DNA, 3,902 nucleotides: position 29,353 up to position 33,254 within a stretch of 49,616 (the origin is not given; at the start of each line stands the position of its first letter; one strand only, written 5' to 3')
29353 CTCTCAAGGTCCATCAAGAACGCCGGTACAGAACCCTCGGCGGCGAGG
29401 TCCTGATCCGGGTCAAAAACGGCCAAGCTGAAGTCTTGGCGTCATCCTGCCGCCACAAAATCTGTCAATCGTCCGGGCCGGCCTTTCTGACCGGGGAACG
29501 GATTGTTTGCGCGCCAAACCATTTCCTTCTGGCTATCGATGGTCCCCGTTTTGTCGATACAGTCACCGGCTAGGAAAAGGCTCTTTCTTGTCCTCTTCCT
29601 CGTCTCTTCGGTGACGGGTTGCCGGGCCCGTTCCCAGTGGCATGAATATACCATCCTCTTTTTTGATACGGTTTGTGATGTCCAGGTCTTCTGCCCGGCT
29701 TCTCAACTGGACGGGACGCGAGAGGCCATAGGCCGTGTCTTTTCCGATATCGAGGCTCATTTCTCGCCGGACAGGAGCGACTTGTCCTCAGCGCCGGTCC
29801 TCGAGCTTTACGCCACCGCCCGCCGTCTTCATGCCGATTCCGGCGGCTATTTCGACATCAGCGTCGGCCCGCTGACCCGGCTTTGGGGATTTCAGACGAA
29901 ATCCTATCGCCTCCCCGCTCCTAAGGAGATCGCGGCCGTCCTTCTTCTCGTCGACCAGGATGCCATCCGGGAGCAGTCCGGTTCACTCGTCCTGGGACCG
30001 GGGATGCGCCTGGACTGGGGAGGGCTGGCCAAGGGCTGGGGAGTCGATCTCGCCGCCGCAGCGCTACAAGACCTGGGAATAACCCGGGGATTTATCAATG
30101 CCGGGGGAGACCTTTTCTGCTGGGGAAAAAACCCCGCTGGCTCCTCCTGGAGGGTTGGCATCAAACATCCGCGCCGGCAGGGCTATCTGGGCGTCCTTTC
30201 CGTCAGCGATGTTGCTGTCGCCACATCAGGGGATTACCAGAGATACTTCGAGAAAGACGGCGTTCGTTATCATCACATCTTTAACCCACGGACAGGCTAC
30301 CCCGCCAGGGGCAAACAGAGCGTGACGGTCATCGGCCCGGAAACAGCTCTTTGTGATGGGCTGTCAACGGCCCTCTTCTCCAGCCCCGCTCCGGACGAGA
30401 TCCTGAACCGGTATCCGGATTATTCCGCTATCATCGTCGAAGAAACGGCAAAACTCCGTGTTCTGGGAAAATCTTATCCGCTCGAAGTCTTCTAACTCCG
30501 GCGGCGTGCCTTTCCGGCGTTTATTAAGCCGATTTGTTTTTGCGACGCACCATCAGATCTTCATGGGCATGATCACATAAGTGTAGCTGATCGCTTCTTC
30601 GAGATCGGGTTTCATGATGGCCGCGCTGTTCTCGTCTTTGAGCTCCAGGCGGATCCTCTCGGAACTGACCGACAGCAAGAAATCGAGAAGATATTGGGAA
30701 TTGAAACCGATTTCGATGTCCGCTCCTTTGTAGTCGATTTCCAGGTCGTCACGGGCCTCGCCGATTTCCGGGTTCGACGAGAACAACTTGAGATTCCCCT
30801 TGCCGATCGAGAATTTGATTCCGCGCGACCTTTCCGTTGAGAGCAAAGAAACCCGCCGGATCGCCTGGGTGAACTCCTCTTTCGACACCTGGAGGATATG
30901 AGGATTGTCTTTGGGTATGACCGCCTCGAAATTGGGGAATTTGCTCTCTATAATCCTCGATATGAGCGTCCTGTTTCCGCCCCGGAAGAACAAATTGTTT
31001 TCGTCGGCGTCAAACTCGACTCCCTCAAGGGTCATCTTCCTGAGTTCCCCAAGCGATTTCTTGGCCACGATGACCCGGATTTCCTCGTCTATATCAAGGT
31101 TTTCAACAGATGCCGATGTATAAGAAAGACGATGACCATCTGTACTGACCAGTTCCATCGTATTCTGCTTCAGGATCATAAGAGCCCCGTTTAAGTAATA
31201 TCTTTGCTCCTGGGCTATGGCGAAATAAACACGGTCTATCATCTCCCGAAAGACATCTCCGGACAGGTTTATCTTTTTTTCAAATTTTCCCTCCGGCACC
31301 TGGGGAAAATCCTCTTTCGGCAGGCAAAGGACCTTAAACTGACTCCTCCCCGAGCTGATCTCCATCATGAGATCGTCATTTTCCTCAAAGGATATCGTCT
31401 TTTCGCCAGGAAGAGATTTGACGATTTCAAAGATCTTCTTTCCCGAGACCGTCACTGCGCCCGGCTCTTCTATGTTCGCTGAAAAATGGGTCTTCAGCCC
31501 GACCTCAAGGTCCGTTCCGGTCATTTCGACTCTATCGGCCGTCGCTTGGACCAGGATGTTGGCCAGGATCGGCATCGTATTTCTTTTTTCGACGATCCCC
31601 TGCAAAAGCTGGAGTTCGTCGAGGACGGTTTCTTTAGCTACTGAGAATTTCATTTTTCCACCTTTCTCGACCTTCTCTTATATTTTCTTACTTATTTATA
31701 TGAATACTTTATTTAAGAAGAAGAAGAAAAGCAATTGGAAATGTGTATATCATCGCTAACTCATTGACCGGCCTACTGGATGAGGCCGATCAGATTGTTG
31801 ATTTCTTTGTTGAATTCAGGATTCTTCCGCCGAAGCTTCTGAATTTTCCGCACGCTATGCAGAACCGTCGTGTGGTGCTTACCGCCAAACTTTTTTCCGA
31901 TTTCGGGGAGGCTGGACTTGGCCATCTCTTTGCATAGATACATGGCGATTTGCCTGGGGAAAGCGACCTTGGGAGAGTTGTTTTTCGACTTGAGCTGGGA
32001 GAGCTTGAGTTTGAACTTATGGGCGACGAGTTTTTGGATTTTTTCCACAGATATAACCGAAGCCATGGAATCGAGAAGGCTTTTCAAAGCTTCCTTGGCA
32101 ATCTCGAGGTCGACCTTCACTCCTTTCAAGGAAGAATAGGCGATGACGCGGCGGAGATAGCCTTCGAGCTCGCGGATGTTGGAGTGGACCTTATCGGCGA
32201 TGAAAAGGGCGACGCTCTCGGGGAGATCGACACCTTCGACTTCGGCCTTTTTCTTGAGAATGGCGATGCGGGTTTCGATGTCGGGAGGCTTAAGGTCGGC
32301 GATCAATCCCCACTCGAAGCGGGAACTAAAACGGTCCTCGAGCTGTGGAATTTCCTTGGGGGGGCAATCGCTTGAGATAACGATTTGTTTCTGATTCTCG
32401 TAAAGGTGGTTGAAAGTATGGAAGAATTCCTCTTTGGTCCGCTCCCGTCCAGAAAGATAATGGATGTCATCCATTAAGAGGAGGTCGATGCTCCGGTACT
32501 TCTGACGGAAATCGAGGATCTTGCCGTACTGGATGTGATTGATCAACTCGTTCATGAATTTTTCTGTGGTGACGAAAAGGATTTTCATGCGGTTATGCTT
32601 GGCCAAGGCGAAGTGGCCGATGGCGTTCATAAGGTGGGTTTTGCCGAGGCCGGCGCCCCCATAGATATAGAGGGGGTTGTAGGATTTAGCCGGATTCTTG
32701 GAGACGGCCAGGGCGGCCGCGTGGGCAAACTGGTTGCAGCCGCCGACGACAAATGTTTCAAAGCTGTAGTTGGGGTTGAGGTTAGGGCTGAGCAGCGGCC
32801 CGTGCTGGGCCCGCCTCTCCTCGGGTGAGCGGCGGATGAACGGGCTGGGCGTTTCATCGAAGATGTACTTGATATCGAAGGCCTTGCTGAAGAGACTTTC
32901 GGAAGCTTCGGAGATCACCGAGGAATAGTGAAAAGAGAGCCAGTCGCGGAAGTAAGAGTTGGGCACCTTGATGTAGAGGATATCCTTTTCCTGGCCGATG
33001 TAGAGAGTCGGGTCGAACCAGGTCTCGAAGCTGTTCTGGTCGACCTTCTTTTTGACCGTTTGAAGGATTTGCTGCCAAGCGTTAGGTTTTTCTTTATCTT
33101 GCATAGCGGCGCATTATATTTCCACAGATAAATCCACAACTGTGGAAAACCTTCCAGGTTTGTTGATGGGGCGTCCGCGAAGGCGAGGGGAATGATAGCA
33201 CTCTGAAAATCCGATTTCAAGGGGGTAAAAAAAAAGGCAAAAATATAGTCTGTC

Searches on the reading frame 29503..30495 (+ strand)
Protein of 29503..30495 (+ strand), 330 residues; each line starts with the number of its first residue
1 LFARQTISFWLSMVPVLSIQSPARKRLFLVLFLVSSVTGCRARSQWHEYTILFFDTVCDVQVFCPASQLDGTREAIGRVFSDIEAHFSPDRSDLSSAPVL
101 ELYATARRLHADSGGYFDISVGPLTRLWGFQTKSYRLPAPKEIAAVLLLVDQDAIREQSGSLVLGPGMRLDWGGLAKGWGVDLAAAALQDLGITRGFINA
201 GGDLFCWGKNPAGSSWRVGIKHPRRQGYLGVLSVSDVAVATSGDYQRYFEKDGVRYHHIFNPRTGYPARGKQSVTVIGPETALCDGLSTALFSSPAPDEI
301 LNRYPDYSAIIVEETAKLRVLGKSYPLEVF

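Call 76: search_protein_families(library=pfam, proteins=[window:29503-30495:+], max_evalue=0.00001)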
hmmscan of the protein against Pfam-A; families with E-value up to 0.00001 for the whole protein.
window:29503-30495:+ (330 aa): 1 family
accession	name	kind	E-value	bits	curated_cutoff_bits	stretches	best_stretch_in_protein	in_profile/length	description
PF02424.20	ApbE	-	6.4e-68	229.6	25.6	1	96-297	51-249/266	ApbE family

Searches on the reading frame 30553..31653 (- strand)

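Call 76: search_protein_families(library=pfam, proteins=[window:30553-31653:-], max_evalue=0.00001)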
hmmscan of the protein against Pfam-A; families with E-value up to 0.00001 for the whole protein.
window:30553-31653:- (366 aa): 3 families
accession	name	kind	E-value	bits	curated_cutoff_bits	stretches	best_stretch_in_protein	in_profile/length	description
PF00712.24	DNA_pol3_beta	-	2.9e-33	115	24.4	1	1-120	1-120/120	DNA polymerase III beta subunit, N-terminal domain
PF02768.20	DNA_pol3_beta_3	-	1.2e-31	109.5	27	1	245-364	3-120/121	DNA polymerase III beta subunit, C-terminal domain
PF02767.21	DNA_pol3_beta_2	-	1.1e-22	80.9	27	1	130-241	2-116/116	DNA polymerase III beta subunit, central domain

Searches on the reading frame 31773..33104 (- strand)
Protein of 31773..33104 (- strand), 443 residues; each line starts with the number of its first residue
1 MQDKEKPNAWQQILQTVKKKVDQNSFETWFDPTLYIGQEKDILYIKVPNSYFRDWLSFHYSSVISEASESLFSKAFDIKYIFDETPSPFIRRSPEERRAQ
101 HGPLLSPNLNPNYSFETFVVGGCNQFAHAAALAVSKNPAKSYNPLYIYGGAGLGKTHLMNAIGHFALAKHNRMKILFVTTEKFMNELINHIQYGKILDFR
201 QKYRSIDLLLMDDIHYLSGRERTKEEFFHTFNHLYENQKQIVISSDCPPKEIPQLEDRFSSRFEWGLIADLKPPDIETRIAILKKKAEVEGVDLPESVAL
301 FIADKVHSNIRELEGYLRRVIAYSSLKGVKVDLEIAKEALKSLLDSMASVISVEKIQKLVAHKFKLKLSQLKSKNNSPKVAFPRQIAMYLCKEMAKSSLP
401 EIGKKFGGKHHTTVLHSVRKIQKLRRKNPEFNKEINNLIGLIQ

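Call 77: search_protein_families(library=pfam, proteins=[window:31773-33104:-], max_evalue=0.00001)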
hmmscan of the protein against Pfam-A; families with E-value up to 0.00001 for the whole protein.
window:31773-33104:- (443 aa): 4 families
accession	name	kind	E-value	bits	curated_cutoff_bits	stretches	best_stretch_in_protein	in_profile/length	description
PF00308.24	Bac_DnaA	-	1.1e-66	224.4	23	1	109-269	1-161/162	Bacterial DnaA ATPAse domain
PF08299.17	Bac_DnaA_C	-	3.1e-28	98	31.5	1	353-421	1-69/69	Bacterial dnaA protein helix-turn-helix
PF11638.13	DnaA_N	-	5.4e-14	52.1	24.6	1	9-67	3-62/65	DnaA N-terminal domain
PF01695.23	IstB_IS21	-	1.6e-12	47.9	24.1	1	145-247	95-194/238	IstB-like ATP binding protein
